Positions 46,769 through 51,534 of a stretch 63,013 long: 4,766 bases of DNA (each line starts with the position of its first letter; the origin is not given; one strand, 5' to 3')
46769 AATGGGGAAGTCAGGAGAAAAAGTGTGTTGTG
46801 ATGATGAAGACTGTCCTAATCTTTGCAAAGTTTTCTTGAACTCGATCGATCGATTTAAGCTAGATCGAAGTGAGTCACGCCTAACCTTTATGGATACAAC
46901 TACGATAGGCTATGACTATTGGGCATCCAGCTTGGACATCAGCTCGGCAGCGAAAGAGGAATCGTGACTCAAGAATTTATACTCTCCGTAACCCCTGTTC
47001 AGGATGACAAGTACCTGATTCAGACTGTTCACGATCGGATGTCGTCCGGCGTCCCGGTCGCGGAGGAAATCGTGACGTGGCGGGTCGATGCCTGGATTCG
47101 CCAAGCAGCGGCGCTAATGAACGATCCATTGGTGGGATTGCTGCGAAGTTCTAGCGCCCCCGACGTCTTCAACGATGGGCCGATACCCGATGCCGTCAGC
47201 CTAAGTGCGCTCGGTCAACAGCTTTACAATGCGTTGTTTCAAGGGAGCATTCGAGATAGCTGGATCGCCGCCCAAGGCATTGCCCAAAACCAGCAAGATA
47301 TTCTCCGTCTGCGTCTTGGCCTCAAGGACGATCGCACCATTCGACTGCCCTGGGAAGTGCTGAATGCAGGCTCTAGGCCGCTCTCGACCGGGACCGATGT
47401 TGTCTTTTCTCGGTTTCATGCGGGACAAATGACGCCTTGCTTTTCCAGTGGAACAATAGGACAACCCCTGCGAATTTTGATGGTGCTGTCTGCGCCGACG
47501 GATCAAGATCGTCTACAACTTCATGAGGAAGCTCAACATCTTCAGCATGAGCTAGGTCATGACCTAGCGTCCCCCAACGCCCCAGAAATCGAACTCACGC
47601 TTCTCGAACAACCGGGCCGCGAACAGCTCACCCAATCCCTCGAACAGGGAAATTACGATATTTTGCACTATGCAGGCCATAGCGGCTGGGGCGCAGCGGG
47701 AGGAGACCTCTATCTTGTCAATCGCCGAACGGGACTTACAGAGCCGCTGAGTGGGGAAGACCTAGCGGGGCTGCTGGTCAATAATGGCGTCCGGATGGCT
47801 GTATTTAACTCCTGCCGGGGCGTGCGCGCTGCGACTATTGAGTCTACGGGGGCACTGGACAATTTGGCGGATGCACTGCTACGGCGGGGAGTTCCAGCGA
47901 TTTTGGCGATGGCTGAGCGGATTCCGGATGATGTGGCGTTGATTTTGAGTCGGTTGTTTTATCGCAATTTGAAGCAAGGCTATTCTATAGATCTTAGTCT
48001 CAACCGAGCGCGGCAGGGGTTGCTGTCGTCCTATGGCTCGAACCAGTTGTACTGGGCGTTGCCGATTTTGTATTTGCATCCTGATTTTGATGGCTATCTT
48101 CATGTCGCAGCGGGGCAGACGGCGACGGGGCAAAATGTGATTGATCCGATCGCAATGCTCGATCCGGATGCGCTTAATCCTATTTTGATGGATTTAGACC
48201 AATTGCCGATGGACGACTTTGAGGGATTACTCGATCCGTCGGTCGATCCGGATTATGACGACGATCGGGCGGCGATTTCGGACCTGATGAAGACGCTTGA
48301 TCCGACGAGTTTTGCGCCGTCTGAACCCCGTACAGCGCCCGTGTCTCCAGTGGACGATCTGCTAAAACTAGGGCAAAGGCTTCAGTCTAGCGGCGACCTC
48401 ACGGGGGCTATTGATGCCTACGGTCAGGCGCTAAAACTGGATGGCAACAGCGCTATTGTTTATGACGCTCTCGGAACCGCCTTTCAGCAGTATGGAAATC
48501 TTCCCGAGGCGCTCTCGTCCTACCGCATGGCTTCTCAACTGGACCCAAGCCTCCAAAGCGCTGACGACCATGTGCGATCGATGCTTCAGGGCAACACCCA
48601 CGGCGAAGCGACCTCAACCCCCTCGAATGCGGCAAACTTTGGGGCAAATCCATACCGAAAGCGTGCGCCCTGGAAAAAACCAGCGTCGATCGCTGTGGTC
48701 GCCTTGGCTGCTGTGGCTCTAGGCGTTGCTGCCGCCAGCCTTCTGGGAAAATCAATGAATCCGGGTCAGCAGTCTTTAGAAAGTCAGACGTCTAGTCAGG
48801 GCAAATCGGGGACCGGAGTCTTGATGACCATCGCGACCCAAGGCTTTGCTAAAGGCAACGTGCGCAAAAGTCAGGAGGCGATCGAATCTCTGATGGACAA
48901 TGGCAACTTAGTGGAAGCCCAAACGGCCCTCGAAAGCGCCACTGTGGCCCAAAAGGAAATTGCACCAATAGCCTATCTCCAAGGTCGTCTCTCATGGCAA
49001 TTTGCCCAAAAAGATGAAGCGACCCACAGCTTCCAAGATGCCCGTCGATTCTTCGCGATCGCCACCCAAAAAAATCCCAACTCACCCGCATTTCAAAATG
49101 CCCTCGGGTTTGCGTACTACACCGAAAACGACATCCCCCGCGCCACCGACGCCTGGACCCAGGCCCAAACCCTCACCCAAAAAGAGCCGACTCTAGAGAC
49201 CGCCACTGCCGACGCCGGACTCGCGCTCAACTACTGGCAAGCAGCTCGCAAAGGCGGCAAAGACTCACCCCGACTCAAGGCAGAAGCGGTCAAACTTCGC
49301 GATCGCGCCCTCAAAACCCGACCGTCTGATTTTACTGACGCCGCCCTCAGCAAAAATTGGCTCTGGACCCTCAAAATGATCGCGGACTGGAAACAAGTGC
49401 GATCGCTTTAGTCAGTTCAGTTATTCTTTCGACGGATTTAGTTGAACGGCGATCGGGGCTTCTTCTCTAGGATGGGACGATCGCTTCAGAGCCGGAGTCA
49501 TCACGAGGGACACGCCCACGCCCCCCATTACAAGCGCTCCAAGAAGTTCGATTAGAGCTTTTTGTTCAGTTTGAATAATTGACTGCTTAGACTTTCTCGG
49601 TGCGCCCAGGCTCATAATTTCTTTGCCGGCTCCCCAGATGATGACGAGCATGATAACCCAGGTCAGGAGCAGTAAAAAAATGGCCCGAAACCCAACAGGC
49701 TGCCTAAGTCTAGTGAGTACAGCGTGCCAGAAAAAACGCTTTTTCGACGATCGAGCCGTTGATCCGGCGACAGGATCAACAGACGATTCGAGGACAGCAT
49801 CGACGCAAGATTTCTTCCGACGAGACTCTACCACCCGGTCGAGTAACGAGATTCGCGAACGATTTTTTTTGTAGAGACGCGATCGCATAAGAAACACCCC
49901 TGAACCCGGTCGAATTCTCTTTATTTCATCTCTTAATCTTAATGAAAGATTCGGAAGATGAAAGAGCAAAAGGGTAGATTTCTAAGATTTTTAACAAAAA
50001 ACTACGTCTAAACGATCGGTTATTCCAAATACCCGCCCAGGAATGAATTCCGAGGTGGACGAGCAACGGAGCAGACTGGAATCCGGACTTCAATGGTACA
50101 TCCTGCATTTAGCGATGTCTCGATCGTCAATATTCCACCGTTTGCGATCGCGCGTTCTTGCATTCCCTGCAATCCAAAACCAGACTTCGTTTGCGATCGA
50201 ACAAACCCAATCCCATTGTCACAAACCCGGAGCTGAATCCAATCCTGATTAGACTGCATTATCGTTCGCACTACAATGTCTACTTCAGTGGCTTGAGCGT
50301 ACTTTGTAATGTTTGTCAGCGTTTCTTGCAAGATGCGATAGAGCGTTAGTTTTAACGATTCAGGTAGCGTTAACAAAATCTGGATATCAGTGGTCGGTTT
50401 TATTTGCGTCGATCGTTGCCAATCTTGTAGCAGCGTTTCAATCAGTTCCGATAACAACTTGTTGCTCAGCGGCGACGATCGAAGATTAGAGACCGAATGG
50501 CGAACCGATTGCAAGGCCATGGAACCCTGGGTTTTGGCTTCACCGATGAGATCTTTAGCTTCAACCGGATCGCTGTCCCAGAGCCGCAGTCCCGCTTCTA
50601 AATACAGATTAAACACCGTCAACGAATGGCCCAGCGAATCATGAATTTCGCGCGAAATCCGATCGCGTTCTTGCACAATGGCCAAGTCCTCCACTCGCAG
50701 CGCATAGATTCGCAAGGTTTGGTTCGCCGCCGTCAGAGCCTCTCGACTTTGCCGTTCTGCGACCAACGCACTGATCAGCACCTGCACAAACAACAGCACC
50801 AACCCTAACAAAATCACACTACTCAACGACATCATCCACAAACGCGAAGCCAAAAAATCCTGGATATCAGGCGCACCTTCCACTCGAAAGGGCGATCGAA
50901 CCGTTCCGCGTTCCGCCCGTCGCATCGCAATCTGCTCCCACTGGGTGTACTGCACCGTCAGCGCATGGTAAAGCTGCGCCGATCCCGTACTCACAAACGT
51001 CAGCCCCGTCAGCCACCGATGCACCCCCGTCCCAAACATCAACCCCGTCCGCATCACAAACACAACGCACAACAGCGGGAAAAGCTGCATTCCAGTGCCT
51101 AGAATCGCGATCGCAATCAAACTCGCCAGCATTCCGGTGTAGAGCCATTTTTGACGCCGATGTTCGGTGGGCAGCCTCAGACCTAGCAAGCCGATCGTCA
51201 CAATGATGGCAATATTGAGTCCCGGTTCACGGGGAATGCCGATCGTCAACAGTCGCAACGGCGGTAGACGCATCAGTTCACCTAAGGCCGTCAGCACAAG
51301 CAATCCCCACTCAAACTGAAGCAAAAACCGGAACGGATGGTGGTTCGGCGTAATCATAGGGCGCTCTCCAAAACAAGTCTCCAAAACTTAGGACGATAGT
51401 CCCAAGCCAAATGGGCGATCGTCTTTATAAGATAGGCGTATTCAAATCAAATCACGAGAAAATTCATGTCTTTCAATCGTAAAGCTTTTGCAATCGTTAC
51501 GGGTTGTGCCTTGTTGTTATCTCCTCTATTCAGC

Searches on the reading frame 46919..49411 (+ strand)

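Call 45: search_protein_families(library=pfam, proteins=[window:46919-49411:+], max_evalue=0.00001)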
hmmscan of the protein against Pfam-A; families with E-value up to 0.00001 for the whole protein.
window:46919-49411:+ (830 aa): 6 families
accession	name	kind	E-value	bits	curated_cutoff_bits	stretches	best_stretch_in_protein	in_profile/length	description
PF12770.12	CHAT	-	3.2e-26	92.9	24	1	97-384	2-286/289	CHAT domain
PF13414.12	TPR_11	-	8.9e-13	48.1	26.8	1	485-524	1-40/42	TPR repeat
PF07719.23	TPR_2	-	8.9e-12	44.6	27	0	481-510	4-33/34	Tetratricopeptide repeat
PF00515.34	TPR_1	-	2.1e-08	34.1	27.8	0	518-544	7-33/34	Tetratricopeptide repeat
PF13428.12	TPR_14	-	5.5e-08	33.2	23.5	0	481-519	4-42/44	Tetratricopeptide repeat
PF13432.12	TPR_16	-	2.8e-06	28.1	32.7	0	482-543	1-62/65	Tetratricopeptide repeat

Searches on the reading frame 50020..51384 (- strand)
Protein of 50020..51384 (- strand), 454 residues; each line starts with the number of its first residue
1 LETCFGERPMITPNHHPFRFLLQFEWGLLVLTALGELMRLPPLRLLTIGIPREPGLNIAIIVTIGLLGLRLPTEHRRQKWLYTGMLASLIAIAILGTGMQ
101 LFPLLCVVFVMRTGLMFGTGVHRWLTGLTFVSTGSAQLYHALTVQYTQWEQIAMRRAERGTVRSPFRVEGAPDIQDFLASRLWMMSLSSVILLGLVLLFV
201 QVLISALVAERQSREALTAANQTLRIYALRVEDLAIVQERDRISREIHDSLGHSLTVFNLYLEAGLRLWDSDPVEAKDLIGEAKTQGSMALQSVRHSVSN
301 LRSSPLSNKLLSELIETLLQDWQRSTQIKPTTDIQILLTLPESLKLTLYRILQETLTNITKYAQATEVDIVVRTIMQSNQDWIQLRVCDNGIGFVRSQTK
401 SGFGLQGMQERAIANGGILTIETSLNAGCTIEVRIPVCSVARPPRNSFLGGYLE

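Call 45: search_protein_families(library=pfam, proteins=[window:50020-51384:-], max_evalue=0.00001)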
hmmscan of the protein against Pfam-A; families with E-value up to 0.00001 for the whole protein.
window:50020-51384:- (454 aa): 2 families
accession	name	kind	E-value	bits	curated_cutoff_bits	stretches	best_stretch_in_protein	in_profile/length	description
PF07730.19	HisKA_3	-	1.6e-17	64.2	24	1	239-304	1-66/68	Histidine kinase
PF02518.31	HATPase_c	-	1.2e-10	42.3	26.4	1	347-437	5-109/111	Histidine kinase-, DNA gyrase B-, and HSP90-like ATPase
